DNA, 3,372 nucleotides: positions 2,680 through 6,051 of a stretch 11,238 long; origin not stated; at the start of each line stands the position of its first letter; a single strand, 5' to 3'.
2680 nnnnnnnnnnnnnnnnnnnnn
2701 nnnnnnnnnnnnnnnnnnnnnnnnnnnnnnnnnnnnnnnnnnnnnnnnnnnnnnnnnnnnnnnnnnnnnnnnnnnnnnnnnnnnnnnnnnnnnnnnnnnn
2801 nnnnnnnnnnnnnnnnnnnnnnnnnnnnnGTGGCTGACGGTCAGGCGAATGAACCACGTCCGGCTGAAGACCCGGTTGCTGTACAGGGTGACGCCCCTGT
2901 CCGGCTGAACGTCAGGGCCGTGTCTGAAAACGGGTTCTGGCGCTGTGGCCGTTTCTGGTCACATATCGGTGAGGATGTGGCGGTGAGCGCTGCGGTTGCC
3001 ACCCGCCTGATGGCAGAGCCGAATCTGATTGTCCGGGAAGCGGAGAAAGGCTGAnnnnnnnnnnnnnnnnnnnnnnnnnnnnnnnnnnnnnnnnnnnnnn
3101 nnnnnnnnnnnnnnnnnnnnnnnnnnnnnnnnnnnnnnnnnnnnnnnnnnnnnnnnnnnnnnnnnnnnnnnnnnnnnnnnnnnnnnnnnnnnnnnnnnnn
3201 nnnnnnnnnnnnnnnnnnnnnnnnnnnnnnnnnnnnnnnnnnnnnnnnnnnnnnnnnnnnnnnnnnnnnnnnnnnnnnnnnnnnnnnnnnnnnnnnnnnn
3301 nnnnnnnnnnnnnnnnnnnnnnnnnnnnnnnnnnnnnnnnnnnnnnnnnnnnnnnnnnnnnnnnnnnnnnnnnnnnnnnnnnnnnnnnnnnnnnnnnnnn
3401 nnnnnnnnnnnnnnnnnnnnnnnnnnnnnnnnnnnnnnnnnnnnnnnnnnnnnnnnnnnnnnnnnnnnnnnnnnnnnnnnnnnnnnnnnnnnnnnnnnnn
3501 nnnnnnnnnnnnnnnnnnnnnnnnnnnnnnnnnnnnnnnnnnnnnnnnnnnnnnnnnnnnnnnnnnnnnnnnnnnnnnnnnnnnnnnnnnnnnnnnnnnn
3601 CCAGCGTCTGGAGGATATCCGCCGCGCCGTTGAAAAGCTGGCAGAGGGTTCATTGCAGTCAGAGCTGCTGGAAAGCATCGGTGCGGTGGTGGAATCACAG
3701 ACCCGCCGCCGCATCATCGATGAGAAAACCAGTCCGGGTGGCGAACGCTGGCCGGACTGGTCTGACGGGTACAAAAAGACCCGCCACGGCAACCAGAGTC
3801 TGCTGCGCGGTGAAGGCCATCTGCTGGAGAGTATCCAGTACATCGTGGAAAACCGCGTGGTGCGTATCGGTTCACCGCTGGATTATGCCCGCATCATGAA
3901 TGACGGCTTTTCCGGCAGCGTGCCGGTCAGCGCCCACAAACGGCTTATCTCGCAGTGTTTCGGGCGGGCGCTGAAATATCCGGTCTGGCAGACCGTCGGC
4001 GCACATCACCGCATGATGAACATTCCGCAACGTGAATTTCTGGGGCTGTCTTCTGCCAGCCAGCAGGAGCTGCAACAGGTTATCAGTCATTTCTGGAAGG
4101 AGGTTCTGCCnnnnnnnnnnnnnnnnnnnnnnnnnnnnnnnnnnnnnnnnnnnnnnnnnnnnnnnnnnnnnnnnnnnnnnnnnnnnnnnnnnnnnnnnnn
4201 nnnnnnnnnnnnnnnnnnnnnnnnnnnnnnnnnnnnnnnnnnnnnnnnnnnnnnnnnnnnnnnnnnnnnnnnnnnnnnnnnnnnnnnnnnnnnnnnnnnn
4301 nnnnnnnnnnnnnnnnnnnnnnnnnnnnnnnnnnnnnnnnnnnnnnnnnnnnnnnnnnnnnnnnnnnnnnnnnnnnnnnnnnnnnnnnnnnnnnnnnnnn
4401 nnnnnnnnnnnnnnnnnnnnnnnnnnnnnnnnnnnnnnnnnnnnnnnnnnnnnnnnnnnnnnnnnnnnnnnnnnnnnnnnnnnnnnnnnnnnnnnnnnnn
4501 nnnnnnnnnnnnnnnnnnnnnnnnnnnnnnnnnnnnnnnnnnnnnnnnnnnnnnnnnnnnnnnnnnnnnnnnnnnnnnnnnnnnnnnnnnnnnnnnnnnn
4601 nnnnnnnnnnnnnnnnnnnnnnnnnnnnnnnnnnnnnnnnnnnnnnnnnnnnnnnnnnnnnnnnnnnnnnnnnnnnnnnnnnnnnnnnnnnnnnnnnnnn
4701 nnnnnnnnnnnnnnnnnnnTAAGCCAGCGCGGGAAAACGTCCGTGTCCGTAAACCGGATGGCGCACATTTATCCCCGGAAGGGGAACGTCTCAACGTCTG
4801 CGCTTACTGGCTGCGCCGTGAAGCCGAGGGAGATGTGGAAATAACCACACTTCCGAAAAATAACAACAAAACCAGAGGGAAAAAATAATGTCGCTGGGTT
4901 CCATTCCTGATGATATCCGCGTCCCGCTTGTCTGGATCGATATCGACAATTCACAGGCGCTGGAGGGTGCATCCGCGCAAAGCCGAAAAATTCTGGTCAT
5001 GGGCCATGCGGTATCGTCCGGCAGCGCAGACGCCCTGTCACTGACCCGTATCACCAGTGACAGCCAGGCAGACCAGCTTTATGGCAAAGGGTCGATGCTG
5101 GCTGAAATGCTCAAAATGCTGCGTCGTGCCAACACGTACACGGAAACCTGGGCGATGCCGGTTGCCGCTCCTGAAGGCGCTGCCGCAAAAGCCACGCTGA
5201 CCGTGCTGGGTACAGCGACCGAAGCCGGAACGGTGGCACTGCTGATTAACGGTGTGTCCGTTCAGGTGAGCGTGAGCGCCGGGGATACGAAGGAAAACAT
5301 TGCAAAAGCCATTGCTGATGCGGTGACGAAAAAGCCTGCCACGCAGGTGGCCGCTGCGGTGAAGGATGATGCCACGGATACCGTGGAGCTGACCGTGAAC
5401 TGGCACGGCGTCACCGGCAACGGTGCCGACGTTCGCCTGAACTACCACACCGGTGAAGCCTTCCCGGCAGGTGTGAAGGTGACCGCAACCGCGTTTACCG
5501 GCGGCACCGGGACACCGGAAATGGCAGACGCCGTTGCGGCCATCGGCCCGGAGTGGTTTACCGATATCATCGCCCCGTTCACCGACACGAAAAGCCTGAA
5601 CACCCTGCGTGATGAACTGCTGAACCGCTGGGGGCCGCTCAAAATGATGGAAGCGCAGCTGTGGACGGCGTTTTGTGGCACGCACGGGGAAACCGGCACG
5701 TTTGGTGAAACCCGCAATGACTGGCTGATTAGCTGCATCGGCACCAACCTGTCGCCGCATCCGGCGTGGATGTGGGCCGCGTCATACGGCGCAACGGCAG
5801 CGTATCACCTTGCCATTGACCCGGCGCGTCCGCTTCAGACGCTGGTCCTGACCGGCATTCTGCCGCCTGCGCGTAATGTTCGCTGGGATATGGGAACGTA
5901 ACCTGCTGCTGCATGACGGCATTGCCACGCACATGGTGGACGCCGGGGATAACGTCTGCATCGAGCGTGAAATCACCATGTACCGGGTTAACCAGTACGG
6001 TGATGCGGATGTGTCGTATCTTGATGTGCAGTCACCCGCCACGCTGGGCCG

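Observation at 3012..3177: Perfect 81-bp in-frame tandem duplication spanning a stop/Shine-Dalgarno/start gene junction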

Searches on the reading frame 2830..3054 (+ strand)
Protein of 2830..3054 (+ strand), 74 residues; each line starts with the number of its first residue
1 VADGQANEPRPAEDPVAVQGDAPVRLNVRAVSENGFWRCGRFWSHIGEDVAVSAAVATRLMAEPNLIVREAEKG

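Call 4: search_protein_families(library=pfam, proteins=[window:2830-3054:+], max_evalue=0.01)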
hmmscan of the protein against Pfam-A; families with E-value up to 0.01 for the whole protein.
window:2830-3054:+ (74 aa): 0 families

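Call 19: find_encoding_contigs(protein=window:2830-3054:+, flank=10000, max_places=10)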
Protein window:2830-3054:+ (74 aa): 13 contigs read that carry it; 10 places shown.
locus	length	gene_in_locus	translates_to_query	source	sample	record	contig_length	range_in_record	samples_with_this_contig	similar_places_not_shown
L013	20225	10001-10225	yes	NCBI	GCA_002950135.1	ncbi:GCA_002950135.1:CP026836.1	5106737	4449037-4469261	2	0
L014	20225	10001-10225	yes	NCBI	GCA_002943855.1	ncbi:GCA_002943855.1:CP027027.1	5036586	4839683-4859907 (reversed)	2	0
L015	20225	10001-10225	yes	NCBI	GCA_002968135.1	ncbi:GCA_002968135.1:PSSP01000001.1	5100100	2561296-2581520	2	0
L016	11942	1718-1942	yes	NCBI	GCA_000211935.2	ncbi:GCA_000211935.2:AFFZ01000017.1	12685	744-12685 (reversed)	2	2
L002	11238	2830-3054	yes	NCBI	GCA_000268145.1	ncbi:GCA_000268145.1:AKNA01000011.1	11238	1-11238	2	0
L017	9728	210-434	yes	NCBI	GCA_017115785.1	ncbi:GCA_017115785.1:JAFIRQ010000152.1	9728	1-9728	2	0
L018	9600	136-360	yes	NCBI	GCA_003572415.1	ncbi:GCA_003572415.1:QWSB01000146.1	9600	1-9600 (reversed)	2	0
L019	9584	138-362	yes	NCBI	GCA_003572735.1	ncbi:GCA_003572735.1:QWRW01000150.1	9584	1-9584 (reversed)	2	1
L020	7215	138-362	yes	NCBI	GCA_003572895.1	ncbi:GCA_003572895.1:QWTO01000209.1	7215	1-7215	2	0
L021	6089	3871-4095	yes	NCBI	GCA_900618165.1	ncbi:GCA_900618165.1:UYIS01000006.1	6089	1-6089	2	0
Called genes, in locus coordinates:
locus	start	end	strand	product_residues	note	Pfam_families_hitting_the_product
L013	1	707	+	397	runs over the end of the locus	PF01609:DDE_Tnp_1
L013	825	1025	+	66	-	-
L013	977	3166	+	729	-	PF05954:Phage_GPD, PF04717:Phage_base_V, PF13296:T6SS_Vgr, PF10106:DUF2345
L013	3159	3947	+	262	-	-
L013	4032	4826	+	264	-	-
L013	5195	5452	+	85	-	-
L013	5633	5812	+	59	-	-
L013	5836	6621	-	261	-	PF13358:DDE_3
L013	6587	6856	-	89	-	PF13384:HTH_23, PF13518:HTH_28 (weak), PF13551:HTH_29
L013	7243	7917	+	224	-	PF13384:HTH_23 (weak), PF01527:HTH_Tnp_1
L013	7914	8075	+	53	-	PF05717:TnpB_IS66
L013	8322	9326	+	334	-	PF13007:LZ_Tnp_IS66, PF13005:zf-IS66, PF03050:DDE_Tnp_IS66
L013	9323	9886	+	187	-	PF03050:DDE_Tnp_IS66, PF13817:DDE_Tnp_IS66_C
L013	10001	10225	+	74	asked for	-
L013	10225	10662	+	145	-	PF07030:Phage_Mu_Gp36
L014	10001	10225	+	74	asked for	-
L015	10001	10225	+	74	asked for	-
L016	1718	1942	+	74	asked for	-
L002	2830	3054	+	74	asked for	-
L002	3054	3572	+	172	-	PF07030:Phage_Mu_Gp36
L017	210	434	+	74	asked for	-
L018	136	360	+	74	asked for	-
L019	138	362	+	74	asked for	-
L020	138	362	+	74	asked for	-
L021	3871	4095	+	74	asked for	-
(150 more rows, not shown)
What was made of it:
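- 2748..3054 (+): Remnant of the 103-aa gene that follows the major head gene in intact prophages (annotated 'hypothetical' or 'HI1506-related'). The IS replaces its first 5 nt, including the ATG. The mechanical ORF is 2830-3054 (GTG, 74 aa), with stop TGA at 3052-3054. The same truncated ORF occurs on 13 contigs (call 19).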

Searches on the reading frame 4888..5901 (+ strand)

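Call 4: search_protein_families(library=pfam, proteins=[window:4888-5901:+], max_evalue=0.01)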
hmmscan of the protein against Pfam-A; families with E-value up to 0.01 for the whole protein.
window:4888-5901:+ (337 aa): 2 families
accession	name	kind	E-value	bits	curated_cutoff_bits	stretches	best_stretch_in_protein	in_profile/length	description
PF04984.19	Phage_sheath_1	-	3.1e-20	73.1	31.4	1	205-334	1-137/168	Phage tail sheath protein subtilisin-like domain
PF17481.7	Phage_sheath_domII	-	3e-06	28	31.4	1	96-196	2-97/98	Phage tail sheath protein beta-sandwich domain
